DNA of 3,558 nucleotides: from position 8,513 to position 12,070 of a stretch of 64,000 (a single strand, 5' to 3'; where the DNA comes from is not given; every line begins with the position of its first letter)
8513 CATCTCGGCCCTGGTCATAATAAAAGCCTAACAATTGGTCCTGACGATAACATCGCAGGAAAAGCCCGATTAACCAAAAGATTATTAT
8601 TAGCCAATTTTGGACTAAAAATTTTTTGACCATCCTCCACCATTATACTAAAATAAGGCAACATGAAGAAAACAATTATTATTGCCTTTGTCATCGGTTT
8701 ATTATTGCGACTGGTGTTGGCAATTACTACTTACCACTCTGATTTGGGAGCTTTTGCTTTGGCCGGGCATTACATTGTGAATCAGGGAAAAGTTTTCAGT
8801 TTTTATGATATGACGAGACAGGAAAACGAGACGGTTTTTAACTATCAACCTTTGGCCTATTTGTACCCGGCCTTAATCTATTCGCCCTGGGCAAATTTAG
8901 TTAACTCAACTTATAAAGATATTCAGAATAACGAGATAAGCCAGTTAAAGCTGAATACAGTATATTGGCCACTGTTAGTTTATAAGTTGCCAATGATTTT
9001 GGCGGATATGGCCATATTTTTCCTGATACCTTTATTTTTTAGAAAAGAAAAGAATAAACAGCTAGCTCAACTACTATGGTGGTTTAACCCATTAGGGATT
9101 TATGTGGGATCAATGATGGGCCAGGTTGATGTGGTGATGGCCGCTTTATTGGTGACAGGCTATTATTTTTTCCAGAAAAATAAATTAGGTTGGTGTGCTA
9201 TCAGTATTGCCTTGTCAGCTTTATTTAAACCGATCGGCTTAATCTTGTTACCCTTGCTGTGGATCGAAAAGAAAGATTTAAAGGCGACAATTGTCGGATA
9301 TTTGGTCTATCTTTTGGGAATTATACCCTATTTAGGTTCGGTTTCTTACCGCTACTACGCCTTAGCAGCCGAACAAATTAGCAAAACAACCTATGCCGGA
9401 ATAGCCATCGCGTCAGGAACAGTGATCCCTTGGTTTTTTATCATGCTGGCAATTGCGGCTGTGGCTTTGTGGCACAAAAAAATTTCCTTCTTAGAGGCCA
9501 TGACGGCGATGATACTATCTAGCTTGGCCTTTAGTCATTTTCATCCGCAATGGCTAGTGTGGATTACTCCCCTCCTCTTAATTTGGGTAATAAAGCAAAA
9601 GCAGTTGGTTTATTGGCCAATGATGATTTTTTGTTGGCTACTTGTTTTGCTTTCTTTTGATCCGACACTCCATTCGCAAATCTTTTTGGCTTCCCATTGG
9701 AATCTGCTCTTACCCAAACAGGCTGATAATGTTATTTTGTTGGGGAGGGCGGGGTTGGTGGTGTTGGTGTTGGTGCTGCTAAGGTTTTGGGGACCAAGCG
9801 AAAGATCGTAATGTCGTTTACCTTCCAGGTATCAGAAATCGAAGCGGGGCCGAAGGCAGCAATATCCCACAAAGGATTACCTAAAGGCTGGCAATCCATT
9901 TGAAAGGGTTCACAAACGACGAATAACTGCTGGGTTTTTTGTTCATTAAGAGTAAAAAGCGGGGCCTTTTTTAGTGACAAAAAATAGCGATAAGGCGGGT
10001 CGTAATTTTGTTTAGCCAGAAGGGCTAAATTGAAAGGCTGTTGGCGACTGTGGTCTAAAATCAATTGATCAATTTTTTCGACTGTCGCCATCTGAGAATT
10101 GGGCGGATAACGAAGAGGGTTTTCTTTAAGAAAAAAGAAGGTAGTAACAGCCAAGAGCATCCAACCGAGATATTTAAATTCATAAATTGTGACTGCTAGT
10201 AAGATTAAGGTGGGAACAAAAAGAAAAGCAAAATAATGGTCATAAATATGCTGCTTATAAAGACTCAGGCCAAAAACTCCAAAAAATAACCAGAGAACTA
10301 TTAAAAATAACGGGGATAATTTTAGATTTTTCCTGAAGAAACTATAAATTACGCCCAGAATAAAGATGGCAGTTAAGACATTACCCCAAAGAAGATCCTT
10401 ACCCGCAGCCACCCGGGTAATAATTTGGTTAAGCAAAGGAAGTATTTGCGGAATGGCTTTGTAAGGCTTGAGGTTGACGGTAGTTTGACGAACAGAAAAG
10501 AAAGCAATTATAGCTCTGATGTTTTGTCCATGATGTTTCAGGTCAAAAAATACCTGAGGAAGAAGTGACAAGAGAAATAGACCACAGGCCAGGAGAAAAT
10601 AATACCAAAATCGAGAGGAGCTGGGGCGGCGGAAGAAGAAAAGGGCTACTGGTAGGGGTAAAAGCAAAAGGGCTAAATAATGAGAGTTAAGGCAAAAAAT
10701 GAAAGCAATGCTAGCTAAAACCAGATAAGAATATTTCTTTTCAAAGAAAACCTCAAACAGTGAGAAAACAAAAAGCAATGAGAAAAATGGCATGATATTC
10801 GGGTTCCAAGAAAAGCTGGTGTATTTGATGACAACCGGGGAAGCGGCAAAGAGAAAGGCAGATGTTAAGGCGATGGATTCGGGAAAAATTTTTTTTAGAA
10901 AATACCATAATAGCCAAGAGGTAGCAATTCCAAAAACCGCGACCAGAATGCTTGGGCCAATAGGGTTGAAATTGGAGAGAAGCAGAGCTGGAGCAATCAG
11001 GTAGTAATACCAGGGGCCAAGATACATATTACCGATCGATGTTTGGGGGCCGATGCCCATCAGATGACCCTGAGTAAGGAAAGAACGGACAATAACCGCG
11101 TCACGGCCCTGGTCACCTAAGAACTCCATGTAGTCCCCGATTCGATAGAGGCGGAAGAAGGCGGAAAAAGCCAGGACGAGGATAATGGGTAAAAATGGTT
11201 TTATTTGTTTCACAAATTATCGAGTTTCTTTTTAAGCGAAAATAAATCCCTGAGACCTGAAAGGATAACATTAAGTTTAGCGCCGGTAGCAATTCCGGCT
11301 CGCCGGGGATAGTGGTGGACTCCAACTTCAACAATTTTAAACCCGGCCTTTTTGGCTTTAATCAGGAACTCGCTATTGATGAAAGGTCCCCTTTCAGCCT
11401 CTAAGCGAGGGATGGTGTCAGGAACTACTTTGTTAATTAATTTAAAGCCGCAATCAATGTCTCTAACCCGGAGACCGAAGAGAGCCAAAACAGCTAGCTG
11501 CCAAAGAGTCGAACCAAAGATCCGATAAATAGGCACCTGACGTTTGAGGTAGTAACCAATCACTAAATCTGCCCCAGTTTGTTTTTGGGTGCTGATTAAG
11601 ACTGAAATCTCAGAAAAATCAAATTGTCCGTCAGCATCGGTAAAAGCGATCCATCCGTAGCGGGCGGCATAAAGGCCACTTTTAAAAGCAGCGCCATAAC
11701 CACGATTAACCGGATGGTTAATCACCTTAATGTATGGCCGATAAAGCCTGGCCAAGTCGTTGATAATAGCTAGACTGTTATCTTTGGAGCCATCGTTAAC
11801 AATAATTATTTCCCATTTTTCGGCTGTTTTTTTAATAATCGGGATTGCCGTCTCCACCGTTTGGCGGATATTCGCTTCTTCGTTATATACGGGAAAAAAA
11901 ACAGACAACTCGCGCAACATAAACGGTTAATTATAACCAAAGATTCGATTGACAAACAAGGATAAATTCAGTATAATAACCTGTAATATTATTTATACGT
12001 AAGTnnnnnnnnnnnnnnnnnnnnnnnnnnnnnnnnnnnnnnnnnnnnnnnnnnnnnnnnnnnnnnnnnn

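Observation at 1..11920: Envelope glycosylation supercluster: five or six putative GT-C paralogs, two polyprenyl-phosphate sugar synthase-like GT2s and a flippase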

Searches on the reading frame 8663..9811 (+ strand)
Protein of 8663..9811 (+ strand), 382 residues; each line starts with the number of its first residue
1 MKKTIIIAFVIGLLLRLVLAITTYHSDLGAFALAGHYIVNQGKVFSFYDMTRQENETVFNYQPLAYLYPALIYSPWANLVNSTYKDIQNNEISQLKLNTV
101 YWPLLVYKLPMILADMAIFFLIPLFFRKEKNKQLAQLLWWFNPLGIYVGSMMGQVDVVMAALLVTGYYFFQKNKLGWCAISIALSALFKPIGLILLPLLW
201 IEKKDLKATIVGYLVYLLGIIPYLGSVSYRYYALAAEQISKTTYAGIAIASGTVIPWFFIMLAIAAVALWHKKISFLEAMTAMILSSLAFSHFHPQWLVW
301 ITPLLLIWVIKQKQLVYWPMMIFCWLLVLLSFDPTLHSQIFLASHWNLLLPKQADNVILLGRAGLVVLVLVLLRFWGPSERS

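Call 5: search_protein_families(library=pfam, proteins=[window:8663-9811:+], max_evalue=0.1)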
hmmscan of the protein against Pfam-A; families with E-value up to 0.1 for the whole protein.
window:8663-9811:+ (382 aa): 0 families

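Call 6: search_protein_families(library=ncbifam, proteins=[window:8663-9811:+], max_evalue=0.1)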
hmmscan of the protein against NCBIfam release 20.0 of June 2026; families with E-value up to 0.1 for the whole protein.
window:8663-9811:+ (382 aa): 1 family
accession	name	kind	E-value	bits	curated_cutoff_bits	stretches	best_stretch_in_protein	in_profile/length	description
NF046093.1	AZOBR_p60025_fam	subfamily_domain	4.4e-06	26.1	150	1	110-202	119-210/232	AZOBR_p60025 family cell surface glycopolymer formation protein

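Call 18: find_homologous_proteins(query=window:8663-9811:+, max_evalue=0.001)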
Query window:8663-9811:+ (382 aa): 115 proteins with E <= 0.001 among 8000 candidates.
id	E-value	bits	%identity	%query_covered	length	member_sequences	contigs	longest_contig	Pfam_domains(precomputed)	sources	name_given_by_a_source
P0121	4.2e-247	838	100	100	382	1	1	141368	PF26314.1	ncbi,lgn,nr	ncbi:hypothetical protein M1116_00860 [Patescibacteria group bacterium]|nr:hypothetical protein [Pat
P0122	1.9e-161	556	65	100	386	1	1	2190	-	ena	-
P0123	5.0e-161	554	67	97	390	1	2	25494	PF26314.1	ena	-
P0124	4.7e-114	400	53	96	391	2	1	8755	-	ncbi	-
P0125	2.5e-108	381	50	100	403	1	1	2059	PF09594.17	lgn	-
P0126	2.9e-103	364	49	98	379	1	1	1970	-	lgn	-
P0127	3.4e-103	364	49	98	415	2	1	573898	-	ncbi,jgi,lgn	ncbi:MAG: hypothetical protein WC841_01440 [Candidatus Shapirobacteria bacterium]|jgi:hypothetical p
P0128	1.3e-102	362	49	97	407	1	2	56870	-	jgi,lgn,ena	-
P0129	1.4e-102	362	49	95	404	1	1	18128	-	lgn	-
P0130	7.2e-102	360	49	93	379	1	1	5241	-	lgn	-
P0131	9.8e-102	359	50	95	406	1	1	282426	PF09594.17,PF26314.1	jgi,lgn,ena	-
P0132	2.4e-101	358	49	98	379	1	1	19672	-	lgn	-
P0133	1.1e-99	352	50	93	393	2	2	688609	PF09594.17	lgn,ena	-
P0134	1.4e-98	349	49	96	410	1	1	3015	PF26314.1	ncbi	-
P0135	2.1e-98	348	49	98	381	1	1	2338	-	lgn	-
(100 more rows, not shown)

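Call 24: search_solved_structures(query=A3, max_evalue=10)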
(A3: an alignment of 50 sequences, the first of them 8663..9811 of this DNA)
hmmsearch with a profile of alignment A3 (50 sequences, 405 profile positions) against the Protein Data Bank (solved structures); distinct sequences matched with E-value up to 10: 3.
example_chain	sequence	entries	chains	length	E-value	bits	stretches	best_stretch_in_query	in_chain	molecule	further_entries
23gx_B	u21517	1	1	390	2.5e-11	46.4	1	117-240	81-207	GPI mannosyltransferase 1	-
23gf_B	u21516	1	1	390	3.2e-11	46.1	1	115-240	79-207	GPI mannosyltransferase 1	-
7ns4_b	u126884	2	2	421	4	9.5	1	31-151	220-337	E3 ubiquitin-protein ligase RMD5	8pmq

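Call 35: search_protein_families(library=pfam, alignment_id=A3, max_evalue=0.01)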
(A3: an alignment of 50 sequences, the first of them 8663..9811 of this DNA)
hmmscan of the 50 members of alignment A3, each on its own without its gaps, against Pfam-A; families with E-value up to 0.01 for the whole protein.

A. member 1, window:8663-9811:+ (382 aa): 0 families

B. families by the number of members that match (of 50 scanned): 6 families
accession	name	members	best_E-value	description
PF09594.16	GT87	34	2.9e-09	Glycosyltransferase family 87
PF23600.1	DUF7139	2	0.00013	Domain of unknown function (DUF7139)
PF06728.19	PIG-U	1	6.3e-08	GPI transamidase subunit PIG-U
PF05007.19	Mannosyl_trans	1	2.5e-05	Mannosyltransferase (PIG-M)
PF14897.12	EpsG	1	0.00059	EpsG family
PF07284.16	BCHF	1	0.0062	2-vinyl bacteriochlorophyllide hydratase (BCHF)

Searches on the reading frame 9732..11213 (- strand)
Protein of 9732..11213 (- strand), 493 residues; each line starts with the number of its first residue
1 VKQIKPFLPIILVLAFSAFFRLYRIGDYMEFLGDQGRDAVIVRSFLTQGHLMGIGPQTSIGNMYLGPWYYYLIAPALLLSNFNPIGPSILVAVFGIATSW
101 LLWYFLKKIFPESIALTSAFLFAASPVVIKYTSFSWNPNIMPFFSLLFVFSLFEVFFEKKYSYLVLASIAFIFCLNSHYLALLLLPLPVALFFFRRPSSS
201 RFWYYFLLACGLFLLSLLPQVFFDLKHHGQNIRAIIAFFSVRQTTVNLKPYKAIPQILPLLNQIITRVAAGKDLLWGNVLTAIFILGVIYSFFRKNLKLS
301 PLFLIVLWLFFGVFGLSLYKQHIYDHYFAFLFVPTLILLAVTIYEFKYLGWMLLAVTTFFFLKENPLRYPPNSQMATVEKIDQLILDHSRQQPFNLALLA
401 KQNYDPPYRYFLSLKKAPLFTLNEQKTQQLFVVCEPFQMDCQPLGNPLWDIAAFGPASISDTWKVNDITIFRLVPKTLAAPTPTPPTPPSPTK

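Call 5: search_protein_families(library=pfam, proteins=[window:9732-11213:-], max_evalue=0.1)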
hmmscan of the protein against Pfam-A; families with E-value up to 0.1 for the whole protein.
window:9732-11213:- (493 aa): 1 family
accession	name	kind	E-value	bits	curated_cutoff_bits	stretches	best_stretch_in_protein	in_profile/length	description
PF13231.12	PMT_2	-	1.3e-08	35.7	26.1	1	67-216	4-155/160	Dolichyl-phosphate-mannose-protein mannosyltransferase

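Call 6: search_protein_families(library=ncbifam, proteins=[window:9732-11213:-], max_evalue=0.1)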
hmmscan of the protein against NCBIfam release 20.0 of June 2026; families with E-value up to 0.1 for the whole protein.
window:9732-11213:- (493 aa): 1 family
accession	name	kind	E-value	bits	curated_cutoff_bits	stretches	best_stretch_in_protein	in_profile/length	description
TIGR03663.1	TIGR03663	subfamily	4.5e-10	39.1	126.25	1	9-176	3-161/435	flippase activity-associated protein Agl23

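Call 11: search_solved_structures(query=window:9732-11213:-, max_evalue=1)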
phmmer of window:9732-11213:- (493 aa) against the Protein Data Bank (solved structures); distinct sequences matched with E-value up to 1: 2.
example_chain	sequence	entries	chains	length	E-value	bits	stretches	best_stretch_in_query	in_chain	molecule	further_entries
7n95_B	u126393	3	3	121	0.69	12.3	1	370-447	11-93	Frizzled-2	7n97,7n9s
7x8p_A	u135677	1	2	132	0.88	12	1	369-447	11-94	Frizzled-2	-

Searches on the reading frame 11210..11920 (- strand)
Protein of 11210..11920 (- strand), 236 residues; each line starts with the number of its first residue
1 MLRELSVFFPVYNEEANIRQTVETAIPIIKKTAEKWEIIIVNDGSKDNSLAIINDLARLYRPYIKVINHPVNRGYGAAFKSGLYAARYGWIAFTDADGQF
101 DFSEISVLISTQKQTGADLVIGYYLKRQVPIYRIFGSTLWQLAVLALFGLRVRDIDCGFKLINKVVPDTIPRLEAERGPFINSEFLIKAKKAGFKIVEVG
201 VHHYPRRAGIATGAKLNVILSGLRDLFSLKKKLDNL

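Call 5: search_protein_families(library=pfam, proteins=[window:11210-11920:-], max_evalue=0.1)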
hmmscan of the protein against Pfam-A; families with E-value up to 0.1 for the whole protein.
window:11210-11920:- (236 aa): 3 families
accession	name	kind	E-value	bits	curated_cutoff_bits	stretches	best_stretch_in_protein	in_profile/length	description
PF00535.33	Glycos_transf_2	-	1.7e-30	106.6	23.3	1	6-139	1-130/168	Glycosyl transferase family 2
PF10111.15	Glyco_tranf_2_2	-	0.0029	17.6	27.3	1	6-98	1-92/276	Glycosyltransferase like family 2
PF13704.12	Glyco_tranf_2_4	-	0.085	13.8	27.5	0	37-98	21-82/98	Glycosyl transferase family 2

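Call 6: search_protein_families(library=ncbifam, proteins=[window:11210-11920:-], max_evalue=0.1)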
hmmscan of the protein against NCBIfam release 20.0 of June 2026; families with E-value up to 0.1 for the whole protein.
window:11210-11920:- (236 aa): 23 families
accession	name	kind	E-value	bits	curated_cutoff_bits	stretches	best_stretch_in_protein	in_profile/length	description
NF007986.1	PRK10714.1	equivalog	5.2e-16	58.5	529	1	3-211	6-208/316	undecaprenyl-phosphate 4-deoxy-4-formamido-L-arabinose transferase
TIGR03937.1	PgaC_IcaA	equivalog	6.1e-16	58.4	422.3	1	4-111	46-149/407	poly-beta-1,6-N-acetyl-D-glucosamine synthase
NF007482.0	PRK10073.1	equivalog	7.7e-16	58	423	1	4-108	7-106/334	glycosyltransferase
NF058614.1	PPMAGASynPpgS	equivalog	1.1e-13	51.2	370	1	7-201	4-194/226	polyprenyl-phospho-N-acetylgalactosaminyl synthase PpgS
NF041391.1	DPhHxTase_Halo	equivalog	3.8e-12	45.7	375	1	11-211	3-190/213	dolichyl-phosphate hexose transferase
NF047683.1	TeichurnBiosyTuaG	equivalog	1.6e-11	44.3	400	1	4-103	7-102/252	teichuronic acid biosynthesis protein TuaG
NF047588.1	GlcsyltransPgfSStrep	equivalog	7e-11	41.9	500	1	5-170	3-167/308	glycosyltransferase PgfS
TIGR03965.1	mycofact_glyco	equivalog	1.2e-10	40.9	280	1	3-100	74-167/467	mycofactocin biosynthesis glycosyltransferase MftF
NF053739.1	GlytfEpsEBac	equivalog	3.3e-10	39.4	450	1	5-97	3-92/265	glycosyltransferase EpsE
TIGR04283.1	glyco_like_mftF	equivalog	1.2e-09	38.1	182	1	5-116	1-101/221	TIGR04283 family arsenosugar biosynthesis glycosyltransferase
NF041875.1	EPS_EpsD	equivalog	2.2e-08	33.9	370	1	5-123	1-115/325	exopolysaccharide biosynthesis glycosyltransferase EpsD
NF038302.1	EPS_HpsE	equivalog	2.3e-08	33.4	300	1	4-98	2-97/307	hormogonium polysaccharide biosynthesis glycosyltransferase HpsE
TIGR04182.1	glyco_TIGR04182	equivalog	5.6e-08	32.5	325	1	5-224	2-209/293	S-layer glycoprotein N-glycosyltransferase AglJ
NF010496.0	PRK13915.1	equivalog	6.2e-07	28.8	262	1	3-98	31-127/307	glucosyl-3-phosphoglycerate synthase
NF050050.1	ProtGlycPglI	equivalog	4.4e-06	26.3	500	1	4-122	3-117/306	GalNAc(5)-diNAcBac-PP-undecaprenol beta-1,3-glucosyltransferase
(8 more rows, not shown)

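Call 13: search_solved_structures(query=window:11210-11920:-, max_evalue=0.001)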
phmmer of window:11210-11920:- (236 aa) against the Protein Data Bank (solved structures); distinct sequences matched with E-value up to 0.001: 16.
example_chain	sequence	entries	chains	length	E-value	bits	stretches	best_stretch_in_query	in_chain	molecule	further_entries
9bhc_C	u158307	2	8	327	1.8e-13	53.6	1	2-212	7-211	Undecaprenyl-phosphate 4-deoxy-4-formamido-L-arabinose transferase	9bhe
8vxh_A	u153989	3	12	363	2.5e-13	53.2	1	2-212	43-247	Undecaprenyl-phosphate 4-deoxy-4-formamido-L-arabinose transferase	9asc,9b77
9hwj_A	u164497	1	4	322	5.4e-11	45.5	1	3-212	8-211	Undecaprenyl-phosphate 4-deoxy-4-formamido-L-arabinose transferase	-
3bcv_A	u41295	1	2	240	9.5e-11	44.7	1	3-118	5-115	Putative glycosyltransferase protein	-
2z87_A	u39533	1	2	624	1.4e-10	44.2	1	4-97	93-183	Chondroitin synthase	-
2z86_A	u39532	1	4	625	1.4e-10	44.2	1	4-97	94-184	Chondroitin synthase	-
5eke_A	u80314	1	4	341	3.2e-10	43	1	4-185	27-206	Uncharacterized glycosyltransferase sll0501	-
5ekp_C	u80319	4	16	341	3.3e-10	43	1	4-184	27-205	Uncharacterized glycosyltransferase sll0501 | Glycosyltransferase sll0501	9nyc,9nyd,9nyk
9nye_A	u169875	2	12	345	3.4e-10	42.9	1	4-184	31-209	Glycosyltransferase sll0501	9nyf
5hea_A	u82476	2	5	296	1.8e-09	40.5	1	5-118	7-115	Putative glycosyltransferase (GalT1)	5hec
6h1j_A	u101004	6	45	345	4.4e-06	29.5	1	2-124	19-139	Probable ss-1,3-N-acetylglucosaminyltransferase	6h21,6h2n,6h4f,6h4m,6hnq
6p61_A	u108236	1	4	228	2.4e-05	27.1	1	5-109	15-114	Glycosyltransferase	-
9jma_A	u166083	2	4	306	4.4e-05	26.2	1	5-146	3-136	GalNAc(5)-diNAcBac-PP-undecaprenol beta-1,3-glucosyltransferase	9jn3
3l7j_A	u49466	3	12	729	0.00093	21.9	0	4-105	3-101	Teichoic acid biosynthesis protein F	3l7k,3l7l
3l7i_A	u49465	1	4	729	0.00093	21.9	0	4-105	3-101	Teichoic acid biosynthesis protein F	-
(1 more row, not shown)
